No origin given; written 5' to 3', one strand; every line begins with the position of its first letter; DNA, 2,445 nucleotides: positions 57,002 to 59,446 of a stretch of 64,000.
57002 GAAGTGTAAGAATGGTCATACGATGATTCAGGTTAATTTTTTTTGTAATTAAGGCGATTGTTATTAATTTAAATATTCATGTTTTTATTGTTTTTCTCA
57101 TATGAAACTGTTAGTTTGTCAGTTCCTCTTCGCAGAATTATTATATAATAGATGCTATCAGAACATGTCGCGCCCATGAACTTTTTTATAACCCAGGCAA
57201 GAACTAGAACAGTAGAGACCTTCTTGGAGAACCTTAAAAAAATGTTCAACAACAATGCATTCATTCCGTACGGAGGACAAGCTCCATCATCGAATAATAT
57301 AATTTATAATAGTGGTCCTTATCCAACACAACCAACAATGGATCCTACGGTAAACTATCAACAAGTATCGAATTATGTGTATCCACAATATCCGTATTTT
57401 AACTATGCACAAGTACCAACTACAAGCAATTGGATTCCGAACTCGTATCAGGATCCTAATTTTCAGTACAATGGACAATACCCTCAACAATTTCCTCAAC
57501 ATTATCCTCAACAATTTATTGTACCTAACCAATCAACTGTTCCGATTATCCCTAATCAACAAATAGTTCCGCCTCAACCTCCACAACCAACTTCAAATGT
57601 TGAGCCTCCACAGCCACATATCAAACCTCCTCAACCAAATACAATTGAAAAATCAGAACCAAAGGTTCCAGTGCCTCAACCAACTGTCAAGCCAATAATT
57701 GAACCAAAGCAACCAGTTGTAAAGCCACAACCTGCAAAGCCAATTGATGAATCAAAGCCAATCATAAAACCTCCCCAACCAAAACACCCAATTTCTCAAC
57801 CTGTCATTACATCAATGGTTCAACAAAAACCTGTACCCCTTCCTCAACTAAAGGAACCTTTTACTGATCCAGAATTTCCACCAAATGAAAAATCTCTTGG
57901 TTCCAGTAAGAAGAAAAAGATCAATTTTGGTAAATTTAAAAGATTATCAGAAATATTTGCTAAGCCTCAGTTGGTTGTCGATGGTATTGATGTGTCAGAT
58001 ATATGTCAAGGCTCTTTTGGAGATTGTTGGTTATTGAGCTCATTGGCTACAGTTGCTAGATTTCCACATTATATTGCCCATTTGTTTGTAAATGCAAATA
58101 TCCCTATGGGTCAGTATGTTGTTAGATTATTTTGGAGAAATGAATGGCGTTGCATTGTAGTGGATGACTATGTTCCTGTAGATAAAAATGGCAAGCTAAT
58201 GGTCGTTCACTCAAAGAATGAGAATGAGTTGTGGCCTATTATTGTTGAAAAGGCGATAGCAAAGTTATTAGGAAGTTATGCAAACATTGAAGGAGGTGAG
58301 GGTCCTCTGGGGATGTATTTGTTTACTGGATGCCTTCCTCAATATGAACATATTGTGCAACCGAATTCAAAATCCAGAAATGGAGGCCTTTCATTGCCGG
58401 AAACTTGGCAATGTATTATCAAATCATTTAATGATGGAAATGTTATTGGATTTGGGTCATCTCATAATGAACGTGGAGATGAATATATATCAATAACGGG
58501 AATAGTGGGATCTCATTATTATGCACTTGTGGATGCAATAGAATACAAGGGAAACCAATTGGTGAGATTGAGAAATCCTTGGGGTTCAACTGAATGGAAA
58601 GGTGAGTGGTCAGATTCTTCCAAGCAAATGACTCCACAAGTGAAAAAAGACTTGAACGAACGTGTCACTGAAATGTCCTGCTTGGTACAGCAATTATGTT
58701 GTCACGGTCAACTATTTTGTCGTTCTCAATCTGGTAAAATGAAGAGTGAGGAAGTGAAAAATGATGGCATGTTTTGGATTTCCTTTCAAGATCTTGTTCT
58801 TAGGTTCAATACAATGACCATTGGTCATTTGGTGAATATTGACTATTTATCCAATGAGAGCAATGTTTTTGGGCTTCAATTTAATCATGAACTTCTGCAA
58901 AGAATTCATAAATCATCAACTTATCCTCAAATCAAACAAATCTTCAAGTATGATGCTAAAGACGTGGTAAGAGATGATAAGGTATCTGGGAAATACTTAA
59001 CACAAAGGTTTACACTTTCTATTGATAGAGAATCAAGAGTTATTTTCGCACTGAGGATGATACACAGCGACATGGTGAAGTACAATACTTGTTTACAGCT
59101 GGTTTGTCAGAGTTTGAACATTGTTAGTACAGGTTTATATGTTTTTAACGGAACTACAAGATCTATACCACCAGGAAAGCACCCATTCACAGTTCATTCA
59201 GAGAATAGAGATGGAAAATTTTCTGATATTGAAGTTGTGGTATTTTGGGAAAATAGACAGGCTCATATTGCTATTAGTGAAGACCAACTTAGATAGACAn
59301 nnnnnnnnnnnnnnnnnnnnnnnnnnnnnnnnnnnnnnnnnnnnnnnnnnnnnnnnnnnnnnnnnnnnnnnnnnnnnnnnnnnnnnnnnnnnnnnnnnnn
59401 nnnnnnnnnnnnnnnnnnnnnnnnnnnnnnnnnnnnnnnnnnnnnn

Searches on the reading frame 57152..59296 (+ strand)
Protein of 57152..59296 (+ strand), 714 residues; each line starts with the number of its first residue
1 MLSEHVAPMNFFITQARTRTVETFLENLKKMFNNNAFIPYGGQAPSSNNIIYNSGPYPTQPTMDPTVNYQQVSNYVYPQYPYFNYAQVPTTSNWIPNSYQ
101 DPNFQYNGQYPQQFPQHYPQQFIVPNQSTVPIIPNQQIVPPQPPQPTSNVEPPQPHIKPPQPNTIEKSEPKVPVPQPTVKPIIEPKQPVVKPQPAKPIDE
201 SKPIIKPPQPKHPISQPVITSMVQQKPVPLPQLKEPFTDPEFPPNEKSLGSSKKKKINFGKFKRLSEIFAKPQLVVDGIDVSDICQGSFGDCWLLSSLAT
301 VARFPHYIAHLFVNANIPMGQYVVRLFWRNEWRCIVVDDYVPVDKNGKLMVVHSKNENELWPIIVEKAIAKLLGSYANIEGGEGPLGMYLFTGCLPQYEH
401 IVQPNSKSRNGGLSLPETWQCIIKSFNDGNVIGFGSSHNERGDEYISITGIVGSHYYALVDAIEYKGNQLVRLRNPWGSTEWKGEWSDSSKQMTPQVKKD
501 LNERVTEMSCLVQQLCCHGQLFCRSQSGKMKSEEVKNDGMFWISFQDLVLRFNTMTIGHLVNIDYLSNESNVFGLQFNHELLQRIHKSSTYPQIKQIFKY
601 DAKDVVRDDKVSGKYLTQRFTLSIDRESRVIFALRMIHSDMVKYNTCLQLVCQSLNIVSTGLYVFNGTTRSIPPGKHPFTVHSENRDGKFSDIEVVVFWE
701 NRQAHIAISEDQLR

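Call 16: search_protein_families(library=pfam, proteins=[window:57152-59296:+], max_evalue=0.001)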
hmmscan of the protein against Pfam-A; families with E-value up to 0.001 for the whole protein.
window:57152-59296:+ (714 aa): 1 family
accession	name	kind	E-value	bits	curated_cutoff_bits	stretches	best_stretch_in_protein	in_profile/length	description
PF00648.27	Peptidase_C2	-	4.2e-65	220.2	23.8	1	237-504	1-272/297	Calpain family cysteine protease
